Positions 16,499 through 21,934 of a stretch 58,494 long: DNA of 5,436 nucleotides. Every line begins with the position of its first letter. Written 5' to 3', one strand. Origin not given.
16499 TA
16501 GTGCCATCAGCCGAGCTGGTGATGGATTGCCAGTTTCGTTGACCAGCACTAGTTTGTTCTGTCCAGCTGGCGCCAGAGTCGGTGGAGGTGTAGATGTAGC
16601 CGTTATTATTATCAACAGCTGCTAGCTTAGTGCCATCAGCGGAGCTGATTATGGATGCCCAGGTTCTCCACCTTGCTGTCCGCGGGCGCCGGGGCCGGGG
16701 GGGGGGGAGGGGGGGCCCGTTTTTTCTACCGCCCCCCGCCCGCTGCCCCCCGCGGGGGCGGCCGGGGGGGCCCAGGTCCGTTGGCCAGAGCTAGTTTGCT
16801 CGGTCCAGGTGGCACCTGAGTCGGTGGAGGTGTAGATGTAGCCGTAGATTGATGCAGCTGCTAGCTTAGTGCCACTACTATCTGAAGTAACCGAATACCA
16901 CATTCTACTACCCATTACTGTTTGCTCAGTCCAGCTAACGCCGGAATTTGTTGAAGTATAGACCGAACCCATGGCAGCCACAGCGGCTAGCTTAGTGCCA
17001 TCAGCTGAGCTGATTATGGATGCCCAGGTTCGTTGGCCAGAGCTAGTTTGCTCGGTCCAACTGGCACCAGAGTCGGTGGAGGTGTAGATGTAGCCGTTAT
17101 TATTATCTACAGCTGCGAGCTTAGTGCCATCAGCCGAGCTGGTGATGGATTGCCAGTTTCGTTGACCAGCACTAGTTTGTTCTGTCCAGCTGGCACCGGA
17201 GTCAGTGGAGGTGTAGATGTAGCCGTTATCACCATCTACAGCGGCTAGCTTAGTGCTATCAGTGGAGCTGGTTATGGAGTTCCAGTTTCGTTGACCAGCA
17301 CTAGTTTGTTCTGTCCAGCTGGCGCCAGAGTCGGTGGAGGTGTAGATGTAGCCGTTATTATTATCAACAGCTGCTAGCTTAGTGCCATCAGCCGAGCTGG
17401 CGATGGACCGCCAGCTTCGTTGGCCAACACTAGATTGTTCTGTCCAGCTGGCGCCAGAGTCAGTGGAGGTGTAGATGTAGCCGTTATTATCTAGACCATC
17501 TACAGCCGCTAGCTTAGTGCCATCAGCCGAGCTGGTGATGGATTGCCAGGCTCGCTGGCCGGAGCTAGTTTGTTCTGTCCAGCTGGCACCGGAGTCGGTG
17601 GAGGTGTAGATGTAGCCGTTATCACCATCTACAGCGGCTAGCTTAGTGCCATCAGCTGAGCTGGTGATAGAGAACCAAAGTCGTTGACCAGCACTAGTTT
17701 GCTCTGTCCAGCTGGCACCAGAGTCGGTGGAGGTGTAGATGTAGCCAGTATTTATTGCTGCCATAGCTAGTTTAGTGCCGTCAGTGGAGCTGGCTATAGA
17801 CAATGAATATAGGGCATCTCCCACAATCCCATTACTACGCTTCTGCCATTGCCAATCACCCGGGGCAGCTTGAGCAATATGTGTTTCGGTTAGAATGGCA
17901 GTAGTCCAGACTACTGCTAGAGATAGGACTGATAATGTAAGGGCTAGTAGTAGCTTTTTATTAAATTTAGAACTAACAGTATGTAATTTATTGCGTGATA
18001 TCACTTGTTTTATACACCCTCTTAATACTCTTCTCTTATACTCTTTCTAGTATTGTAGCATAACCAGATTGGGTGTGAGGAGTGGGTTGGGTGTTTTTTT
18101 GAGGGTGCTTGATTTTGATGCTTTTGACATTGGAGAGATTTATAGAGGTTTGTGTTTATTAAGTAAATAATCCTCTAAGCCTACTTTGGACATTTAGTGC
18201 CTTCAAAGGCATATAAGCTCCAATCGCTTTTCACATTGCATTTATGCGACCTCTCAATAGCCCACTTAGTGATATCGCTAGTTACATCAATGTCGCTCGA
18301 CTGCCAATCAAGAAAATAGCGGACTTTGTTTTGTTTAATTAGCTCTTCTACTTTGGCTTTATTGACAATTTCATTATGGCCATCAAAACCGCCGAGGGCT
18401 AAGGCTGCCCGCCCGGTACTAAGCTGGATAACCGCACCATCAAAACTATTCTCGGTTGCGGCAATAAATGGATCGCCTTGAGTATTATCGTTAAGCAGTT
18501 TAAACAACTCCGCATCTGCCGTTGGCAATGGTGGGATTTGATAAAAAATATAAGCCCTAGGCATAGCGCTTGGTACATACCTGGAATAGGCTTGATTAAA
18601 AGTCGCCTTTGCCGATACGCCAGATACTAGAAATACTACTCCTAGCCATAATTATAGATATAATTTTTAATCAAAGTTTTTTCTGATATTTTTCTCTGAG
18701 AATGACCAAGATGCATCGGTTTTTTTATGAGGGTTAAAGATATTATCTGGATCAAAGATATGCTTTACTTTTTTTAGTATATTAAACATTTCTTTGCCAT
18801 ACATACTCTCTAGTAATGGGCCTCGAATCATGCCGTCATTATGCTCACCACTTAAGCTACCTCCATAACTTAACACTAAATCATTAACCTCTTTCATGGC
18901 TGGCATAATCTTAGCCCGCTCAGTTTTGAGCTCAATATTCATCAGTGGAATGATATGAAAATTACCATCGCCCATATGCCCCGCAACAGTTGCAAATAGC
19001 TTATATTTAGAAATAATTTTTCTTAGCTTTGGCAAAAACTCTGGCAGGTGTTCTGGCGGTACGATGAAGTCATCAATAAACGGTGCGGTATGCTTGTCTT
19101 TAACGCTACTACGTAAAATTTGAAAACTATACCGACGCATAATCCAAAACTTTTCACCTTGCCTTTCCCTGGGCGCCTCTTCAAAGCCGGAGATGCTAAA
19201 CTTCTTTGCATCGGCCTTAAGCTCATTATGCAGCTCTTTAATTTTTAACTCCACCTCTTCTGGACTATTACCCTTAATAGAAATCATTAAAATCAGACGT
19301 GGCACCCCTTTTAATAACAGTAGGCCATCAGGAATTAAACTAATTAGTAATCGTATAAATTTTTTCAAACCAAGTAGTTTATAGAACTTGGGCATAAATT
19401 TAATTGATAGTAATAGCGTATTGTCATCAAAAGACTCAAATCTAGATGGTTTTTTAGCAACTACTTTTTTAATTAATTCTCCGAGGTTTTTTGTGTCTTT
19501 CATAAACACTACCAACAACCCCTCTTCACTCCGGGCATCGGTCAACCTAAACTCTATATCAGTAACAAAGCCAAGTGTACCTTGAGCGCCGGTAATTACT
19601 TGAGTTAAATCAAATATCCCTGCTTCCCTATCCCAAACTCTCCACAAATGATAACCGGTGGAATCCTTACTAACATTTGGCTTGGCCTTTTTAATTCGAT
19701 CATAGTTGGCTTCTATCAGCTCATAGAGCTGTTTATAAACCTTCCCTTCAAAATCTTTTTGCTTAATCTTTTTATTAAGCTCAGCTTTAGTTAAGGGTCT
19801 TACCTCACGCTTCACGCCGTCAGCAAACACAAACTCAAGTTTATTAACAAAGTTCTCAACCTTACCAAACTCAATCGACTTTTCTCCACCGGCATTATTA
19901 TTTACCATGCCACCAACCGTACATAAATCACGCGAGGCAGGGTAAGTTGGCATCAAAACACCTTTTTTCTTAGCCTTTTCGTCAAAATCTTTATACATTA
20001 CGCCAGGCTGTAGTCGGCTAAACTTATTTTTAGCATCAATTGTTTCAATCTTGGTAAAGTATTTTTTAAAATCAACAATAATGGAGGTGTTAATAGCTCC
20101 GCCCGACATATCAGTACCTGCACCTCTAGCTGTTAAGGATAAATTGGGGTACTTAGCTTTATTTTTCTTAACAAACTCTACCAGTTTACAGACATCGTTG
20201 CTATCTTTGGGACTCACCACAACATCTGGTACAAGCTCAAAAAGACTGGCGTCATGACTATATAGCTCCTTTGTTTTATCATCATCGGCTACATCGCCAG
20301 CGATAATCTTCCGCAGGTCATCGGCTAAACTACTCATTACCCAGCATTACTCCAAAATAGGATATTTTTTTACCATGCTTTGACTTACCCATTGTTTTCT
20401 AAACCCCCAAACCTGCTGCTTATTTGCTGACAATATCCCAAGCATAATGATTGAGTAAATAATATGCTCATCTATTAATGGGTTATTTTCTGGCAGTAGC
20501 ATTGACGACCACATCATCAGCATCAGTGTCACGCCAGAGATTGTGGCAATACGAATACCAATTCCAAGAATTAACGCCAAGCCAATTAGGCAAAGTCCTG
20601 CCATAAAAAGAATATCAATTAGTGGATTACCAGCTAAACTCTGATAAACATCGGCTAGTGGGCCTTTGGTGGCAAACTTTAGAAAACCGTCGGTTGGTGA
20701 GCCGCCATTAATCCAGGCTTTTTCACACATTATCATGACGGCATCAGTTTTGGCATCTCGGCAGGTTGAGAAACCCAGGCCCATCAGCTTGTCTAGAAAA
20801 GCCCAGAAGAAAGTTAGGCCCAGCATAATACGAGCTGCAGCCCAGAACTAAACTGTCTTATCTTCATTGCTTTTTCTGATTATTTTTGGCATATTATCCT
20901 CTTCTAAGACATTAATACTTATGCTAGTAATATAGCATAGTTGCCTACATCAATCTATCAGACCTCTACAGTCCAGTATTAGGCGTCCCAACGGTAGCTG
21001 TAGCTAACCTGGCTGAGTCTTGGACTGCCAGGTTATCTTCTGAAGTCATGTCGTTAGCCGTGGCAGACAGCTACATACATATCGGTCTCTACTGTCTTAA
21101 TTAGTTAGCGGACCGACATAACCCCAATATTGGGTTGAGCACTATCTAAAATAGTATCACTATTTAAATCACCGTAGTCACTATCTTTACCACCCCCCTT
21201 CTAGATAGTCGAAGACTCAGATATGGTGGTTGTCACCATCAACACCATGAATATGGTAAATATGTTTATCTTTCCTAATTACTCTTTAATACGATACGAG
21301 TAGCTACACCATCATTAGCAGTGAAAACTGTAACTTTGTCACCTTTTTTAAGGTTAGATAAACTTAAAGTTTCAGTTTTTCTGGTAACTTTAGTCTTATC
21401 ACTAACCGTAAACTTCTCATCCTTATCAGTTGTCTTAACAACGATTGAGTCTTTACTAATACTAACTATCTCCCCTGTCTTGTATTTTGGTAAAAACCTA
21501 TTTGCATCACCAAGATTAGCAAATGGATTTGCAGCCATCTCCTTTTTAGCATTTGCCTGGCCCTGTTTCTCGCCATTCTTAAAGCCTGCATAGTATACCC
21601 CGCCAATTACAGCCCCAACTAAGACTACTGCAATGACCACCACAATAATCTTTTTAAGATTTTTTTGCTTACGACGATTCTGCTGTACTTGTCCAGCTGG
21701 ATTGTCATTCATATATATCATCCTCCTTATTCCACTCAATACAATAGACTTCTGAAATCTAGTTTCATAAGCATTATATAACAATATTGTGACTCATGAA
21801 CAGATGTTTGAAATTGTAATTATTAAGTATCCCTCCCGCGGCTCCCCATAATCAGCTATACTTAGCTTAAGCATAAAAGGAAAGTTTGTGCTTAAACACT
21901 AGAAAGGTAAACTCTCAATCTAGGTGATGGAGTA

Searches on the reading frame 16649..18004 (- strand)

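Call 9: search_protein_families(library=pfam, proteins=[window:16649-18004:-], max_evalue=0.01)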
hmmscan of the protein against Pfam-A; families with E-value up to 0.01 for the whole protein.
window:16649-18004:- (451 aa): 10 families
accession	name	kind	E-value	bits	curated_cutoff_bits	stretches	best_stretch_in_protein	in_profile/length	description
PF13859.12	BNR_3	-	4.7e-16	59.5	27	1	56-113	165-224/308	BNR repeat-like domain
PF15899.11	BNR_6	-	2.1e-10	40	27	0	390-403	1-14/14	BNR-Asp box repeat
PF24316.1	Tli3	-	1.9e-05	25.4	27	0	216-258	82-122/129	T6SS Tli3 immunity protein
PF14870.12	PSII_BNR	-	9.4e-05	22.2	27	2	219-367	39-188/303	Photosynthesis system II assembly factor YCF48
PF02012.26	BNR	-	0.0001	22.1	27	0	391-401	1-11/12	BNR/Asp-box repeat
PF23414.1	Beta-prop_EML_2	-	0.00032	20.6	90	1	152-289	41-175/266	Echinoderm microtubule-associated protein second beta-propeller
PF08710.16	CoV_NSP9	-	0.00073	20.3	27.2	0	82-147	12-78/111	Coronavirus replicase NSP9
PF21659.2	Flavi_E_stem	-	0.003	18.4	27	0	344-376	44-77/95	Flavivirus envelope glycoprotein E, stem/anchor domain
PF20290.3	MC4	-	0.0063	17.3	28.1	0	299-319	84-104/133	ABC-three component (ABC-3C) system Middle Component 4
PF22565.1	mSLOG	-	0.0077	16.9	27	0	238-288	19-69/105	Minimal SLOG domain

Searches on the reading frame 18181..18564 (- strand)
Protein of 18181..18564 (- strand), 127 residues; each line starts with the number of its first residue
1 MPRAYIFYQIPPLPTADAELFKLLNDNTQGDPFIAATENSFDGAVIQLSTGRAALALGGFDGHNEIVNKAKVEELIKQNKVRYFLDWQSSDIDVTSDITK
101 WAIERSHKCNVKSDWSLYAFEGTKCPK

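Call 9: search_protein_families(library=pfam, proteins=[window:18181-18564:-], max_evalue=0.01)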
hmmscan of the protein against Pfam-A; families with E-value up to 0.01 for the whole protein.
window:18181-18564:- (127 aa): 1 family
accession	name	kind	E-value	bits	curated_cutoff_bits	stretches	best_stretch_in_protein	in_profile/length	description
PF24878.1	YkcB_C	-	8.5e-15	54.9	27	1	20-102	1-82/85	Putative mannosyltransferase YkcB-like, C-terminal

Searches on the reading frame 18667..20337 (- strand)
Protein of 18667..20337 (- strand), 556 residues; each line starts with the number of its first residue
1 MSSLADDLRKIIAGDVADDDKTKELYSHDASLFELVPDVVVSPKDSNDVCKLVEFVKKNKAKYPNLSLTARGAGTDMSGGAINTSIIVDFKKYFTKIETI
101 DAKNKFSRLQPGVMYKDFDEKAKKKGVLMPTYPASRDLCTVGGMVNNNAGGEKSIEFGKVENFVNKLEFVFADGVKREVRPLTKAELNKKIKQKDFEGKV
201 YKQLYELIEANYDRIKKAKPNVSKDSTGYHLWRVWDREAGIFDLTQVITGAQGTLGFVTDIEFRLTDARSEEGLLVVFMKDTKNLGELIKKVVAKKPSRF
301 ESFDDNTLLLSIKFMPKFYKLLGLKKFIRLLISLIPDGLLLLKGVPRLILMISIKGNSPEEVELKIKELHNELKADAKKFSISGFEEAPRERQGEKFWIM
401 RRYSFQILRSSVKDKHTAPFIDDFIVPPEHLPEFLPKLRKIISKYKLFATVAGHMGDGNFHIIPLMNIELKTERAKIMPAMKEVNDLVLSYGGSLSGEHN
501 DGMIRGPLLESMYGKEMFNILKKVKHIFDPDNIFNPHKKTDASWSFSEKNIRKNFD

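Call 9: search_protein_families(library=pfam, proteins=[window:18667-20337:-], max_evalue=0.01)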
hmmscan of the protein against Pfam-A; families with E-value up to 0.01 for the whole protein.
window:18667-20337:- (556 aa): 3 families
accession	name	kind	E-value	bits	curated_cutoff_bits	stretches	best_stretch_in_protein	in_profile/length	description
PF02913.24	FAD-oxidase_C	-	8.4e-43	147.3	21.2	1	274-538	7-247/248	FAD linked oxidases, C-terminal domain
PF01565.28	FAD_binding_4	-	6.6e-29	100.8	26.4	1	37-175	1-134/139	FAD binding domain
PF08031.17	BBE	-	0.0056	17.1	20.6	0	510-535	15-39/45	Berberine and berberine like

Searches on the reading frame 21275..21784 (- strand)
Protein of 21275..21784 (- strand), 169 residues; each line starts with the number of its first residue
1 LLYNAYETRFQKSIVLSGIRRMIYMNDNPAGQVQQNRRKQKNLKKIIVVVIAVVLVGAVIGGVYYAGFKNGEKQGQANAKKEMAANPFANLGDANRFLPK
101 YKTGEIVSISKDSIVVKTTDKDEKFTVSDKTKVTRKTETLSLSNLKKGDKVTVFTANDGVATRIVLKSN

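Call 9: search_protein_families(library=pfam, proteins=[window:21275-21784:-], max_evalue=0.01)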
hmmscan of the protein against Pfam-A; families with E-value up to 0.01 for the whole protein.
window:21275-21784:- (169 aa): 2 families
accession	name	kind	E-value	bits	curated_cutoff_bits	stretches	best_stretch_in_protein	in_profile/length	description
PF12869.13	tRNA_anti-like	-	1.6e-05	24.9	23.5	1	43-166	4-141/146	tRNA_anti-like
PF17870.6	Insulin_TMD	-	0.0028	18.1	33.4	1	37-65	9-37/47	Insulin receptor trans-membrane segment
